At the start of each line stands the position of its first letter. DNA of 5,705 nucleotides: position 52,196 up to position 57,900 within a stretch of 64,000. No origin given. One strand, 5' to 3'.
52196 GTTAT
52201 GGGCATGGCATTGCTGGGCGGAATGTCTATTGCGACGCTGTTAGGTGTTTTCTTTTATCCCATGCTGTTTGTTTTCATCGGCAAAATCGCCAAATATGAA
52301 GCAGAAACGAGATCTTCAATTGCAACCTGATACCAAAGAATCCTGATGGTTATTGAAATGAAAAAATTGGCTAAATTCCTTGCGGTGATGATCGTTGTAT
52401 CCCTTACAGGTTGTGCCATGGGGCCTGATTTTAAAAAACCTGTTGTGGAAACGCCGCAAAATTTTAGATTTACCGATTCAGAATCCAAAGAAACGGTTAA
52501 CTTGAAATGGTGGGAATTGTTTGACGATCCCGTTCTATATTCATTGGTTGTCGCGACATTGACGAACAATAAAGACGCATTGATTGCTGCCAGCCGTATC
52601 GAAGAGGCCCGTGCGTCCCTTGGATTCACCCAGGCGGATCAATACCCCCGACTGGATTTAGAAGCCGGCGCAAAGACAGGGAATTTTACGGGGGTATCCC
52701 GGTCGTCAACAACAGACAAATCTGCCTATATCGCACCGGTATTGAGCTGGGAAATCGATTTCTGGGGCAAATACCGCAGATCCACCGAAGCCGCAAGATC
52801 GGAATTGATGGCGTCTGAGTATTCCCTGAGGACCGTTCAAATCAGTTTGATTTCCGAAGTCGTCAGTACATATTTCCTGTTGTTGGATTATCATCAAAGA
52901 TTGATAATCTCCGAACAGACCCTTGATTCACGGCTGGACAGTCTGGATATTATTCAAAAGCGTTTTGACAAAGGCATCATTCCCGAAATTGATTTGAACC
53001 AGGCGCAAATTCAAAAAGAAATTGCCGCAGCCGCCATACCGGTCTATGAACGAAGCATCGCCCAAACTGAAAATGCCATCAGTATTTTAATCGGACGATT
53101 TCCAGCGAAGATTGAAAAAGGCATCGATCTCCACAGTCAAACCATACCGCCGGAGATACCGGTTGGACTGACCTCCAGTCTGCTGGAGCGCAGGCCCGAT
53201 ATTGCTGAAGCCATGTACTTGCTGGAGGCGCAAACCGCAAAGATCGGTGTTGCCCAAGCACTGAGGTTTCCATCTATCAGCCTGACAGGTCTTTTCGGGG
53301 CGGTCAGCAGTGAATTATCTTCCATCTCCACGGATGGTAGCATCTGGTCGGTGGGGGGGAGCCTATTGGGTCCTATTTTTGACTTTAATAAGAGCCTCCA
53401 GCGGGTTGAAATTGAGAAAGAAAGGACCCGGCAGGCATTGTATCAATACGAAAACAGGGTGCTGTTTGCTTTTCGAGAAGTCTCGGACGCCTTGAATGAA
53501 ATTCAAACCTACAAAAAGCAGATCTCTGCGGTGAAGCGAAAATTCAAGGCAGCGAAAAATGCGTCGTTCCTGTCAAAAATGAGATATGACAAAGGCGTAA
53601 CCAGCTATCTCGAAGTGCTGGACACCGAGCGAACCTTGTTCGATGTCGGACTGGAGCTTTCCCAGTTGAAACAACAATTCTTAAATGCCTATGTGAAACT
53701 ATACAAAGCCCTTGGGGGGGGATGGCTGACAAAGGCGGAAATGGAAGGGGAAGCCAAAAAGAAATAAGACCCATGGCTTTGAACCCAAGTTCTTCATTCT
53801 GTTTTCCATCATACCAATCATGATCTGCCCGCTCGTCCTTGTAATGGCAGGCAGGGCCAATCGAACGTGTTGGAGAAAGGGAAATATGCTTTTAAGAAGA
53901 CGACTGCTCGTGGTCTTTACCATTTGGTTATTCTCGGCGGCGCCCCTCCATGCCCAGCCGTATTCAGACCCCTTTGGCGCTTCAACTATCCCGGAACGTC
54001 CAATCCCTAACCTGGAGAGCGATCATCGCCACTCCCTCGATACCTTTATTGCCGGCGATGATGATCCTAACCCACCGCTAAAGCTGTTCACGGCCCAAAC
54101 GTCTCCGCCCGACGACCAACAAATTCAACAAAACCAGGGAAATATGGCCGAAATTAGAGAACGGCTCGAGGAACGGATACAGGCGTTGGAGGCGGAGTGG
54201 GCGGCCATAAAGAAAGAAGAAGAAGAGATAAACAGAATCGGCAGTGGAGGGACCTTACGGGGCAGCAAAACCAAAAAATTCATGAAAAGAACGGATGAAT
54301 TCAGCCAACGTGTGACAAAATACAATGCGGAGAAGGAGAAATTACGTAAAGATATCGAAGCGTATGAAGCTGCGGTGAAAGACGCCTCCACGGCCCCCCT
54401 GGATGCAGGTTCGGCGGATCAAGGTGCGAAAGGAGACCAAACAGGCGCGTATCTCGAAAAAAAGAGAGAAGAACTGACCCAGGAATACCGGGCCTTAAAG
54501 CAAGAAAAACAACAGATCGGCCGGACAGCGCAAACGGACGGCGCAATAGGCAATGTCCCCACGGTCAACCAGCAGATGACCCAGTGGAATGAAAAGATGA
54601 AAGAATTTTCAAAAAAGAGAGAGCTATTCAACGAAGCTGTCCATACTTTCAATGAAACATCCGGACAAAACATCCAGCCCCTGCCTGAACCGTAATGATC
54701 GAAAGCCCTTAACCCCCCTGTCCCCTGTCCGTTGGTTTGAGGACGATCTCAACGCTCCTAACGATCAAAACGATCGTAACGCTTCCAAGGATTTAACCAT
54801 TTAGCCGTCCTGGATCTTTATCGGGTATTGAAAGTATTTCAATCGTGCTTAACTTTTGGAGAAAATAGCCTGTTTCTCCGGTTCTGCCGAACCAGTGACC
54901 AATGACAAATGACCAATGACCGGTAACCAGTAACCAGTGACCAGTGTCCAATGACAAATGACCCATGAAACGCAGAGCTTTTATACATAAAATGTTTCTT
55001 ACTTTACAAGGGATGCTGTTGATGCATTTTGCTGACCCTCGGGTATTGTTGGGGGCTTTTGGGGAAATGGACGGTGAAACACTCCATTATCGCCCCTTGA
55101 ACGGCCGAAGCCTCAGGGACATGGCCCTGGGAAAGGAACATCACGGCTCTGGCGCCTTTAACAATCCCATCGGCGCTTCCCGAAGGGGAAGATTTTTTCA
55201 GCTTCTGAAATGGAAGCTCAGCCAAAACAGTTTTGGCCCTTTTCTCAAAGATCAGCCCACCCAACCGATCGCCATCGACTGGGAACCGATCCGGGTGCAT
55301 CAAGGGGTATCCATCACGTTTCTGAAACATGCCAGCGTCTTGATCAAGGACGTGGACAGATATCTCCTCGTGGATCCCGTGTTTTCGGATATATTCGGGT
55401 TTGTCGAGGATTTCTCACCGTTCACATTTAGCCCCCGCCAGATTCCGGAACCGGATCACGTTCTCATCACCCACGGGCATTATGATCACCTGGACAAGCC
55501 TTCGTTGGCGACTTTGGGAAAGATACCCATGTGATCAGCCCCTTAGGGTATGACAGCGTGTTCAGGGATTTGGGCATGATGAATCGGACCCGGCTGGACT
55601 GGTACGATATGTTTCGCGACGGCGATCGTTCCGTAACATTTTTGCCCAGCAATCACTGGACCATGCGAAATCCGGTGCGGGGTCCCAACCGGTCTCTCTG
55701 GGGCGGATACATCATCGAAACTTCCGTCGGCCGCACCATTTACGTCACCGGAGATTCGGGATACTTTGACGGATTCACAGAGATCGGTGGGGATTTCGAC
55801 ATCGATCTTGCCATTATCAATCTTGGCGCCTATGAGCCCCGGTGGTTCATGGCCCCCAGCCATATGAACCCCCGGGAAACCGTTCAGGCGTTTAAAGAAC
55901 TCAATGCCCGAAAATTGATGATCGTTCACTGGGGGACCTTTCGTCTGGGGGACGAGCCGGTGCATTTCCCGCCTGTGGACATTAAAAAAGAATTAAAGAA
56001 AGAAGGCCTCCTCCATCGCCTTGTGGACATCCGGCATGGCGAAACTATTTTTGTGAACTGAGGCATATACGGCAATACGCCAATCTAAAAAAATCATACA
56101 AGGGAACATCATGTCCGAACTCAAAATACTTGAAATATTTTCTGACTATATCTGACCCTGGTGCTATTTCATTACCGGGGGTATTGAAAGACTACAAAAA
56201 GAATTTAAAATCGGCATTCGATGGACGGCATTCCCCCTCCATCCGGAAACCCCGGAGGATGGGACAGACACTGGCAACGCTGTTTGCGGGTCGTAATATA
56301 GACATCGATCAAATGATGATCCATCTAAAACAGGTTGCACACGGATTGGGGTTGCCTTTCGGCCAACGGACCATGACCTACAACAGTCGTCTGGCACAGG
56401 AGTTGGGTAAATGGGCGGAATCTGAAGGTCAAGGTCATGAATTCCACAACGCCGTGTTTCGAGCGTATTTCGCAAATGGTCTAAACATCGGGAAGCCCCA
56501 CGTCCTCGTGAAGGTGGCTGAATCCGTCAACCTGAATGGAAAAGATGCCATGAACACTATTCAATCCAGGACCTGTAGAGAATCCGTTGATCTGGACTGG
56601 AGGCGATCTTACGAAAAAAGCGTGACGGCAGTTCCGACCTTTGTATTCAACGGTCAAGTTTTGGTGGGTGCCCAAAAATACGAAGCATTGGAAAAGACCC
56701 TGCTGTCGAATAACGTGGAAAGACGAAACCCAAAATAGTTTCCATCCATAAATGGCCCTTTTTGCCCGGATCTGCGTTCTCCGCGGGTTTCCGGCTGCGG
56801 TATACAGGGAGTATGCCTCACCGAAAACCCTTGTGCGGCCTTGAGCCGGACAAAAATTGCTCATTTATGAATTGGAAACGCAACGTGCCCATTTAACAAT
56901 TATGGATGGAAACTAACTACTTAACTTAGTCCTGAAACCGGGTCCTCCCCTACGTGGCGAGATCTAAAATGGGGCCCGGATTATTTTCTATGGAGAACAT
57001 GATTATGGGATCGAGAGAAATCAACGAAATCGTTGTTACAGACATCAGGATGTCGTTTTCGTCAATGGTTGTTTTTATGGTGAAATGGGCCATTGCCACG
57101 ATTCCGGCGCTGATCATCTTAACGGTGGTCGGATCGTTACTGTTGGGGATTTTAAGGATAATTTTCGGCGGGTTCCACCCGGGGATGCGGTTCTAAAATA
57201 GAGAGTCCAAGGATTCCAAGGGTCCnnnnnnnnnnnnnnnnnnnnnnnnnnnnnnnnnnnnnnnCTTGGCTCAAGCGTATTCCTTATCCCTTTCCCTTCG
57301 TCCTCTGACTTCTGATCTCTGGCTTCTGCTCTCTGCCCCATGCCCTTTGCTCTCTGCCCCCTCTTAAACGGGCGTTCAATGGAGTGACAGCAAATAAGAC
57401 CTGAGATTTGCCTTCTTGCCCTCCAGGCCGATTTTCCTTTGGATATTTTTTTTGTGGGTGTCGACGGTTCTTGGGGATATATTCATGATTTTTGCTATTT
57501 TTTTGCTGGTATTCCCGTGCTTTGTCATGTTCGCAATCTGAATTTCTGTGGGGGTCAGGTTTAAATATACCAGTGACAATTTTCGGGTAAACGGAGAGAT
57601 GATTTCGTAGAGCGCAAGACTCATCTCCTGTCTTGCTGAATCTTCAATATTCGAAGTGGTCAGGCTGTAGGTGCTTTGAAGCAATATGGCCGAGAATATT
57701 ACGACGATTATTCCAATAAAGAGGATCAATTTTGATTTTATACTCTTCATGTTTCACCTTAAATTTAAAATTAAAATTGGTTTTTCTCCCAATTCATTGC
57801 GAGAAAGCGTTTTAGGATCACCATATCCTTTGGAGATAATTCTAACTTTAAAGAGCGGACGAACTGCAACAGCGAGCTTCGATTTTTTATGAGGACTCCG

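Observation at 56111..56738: DsbA/FrnE-like oxidoreductase with TGA in place of the first redox cysteine (U-P-W-C) and a hairpin immediately downstream: likely selenoprotein, missed by the ORF track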

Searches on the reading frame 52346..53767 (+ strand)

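Call 34: search_protein_families(library=pfam, proteins=[window:52346-53767:+], max_evalue=0.001)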
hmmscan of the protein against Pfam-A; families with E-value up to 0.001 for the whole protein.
window:52346-53767:+ (473 aa): 1 family
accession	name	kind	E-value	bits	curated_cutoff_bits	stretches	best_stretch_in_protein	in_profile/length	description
PF02321.23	OEP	-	5.6e-49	166.9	22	2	277-457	6-187/187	Outer membrane efflux protein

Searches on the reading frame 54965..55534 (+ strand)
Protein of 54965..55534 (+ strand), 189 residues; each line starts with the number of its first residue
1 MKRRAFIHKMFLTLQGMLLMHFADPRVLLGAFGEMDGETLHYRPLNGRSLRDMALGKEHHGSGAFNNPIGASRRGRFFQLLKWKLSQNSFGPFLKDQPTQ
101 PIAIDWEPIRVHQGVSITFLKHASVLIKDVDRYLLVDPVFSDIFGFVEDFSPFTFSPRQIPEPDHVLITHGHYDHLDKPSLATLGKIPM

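Call 34: search_protein_families(library=pfam, proteins=[window:54965-55534:+], max_evalue=0.001)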
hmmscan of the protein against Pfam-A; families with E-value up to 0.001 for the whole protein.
window:54965-55534:+ (189 aa): 3 families
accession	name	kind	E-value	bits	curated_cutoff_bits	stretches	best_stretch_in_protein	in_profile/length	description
PF12706.13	Lactamase_B_2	-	6.9e-08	32.8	27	1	132-183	1-52/200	Beta-lactamase superfamily domain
PF00753.33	Lactamase_B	-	3.3e-07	30.9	22.7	1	119-175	3-56/196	Metallo-beta-lactamase superfamily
PF13483.12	Lactamase_B_3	-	5.3e-07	30.2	24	1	117-181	2-55/160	Beta-lactamase superfamily domain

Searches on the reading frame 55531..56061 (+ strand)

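Call 34: search_protein_families(library=pfam, proteins=[window:55531-56061:+], max_evalue=0.001)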
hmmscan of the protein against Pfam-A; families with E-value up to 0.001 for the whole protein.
window:55531-56061:+ (176 aa): 1 family
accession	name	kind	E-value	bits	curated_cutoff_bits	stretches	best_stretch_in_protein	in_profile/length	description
PF12706.13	Lactamase_B_2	-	4.2e-22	79.2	27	1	16-134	84-200/200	Beta-lactamase superfamily domain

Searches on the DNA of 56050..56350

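Call 17: search_rna_families(source=window, start=56050, end=56350, threshold=evalue, max_evalue=10, show_alignments=3)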
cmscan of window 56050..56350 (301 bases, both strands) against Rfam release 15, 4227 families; matches with E-value up to 10: 4.
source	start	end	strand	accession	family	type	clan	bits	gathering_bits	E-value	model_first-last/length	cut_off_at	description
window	56302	56331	-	RF01337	CRISPR-DR24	Gene; CRISPR;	-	21.4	35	0.089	1-30/30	no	CRISPR RNA direct repeat element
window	56063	56195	-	RF02411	snoR138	Gene; snRNA; snoRNA; HACA-box;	-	17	44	0.49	1-154/154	no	Small nucleolar RNA snoR138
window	56053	56123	+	RF00154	SNORD63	Gene; snRNA; snoRNA; CD-box;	-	16.1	43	2.6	1-70/70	no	Small nucleolar RNA SNORD63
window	56173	56257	+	RF00376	HIV_GSL3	Cis-reg;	-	14.2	42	9.5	1-84/84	no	HIV gag stem loop 3 (GSL3)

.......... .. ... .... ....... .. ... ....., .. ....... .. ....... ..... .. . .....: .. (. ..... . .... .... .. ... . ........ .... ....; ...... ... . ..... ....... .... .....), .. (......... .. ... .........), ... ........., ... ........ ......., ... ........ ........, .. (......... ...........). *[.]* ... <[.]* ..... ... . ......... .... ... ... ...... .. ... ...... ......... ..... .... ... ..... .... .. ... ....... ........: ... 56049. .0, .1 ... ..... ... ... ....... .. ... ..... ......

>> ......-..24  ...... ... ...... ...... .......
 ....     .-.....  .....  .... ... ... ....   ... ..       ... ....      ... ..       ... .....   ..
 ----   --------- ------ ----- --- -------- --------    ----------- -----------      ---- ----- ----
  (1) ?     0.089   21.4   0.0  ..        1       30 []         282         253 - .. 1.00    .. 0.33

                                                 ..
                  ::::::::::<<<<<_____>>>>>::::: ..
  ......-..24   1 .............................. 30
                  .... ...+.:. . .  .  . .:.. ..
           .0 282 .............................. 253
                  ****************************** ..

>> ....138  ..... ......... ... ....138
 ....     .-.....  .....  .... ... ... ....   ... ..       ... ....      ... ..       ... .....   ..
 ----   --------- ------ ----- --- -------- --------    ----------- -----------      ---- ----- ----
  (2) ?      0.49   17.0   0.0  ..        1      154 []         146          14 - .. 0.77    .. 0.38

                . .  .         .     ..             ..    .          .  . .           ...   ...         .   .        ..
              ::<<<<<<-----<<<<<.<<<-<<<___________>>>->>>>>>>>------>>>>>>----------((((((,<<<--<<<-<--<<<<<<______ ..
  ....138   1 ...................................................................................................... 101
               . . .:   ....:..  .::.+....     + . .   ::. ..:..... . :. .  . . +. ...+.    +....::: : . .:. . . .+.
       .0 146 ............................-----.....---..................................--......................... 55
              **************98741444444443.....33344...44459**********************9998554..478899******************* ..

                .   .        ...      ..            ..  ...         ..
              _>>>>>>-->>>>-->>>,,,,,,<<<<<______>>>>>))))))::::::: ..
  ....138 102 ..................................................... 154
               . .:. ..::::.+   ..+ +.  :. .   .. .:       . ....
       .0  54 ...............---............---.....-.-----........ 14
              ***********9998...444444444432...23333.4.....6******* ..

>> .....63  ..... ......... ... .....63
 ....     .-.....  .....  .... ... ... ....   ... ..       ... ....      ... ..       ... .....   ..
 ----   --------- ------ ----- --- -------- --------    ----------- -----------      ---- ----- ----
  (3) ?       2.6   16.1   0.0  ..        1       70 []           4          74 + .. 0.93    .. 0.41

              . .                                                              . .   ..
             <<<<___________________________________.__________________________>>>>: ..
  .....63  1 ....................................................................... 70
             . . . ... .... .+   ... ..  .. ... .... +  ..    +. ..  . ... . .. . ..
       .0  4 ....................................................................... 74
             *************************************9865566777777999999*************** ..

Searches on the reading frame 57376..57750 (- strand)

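Call 34: search_protein_families(library=pfam, proteins=[window:57376-57750:-], max_evalue=0.001)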
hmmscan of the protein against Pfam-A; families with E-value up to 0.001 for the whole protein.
window:57376-57750:- (124 aa): 3 families
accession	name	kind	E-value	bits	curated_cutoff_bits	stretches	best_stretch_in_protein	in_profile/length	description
PF00196.25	GerE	-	2.1e-15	56.5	23.5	1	64-112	2-50/57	Bacterial regulatory proteins, luxR family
PF13518.12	HTH_28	-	0.00013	22.4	25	1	71-113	4-45/52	Helix-turn-helix domain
PF13384.12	HTH_23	-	0.00067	19.8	24.6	1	70-111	8-48/50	Homeodomain-like domain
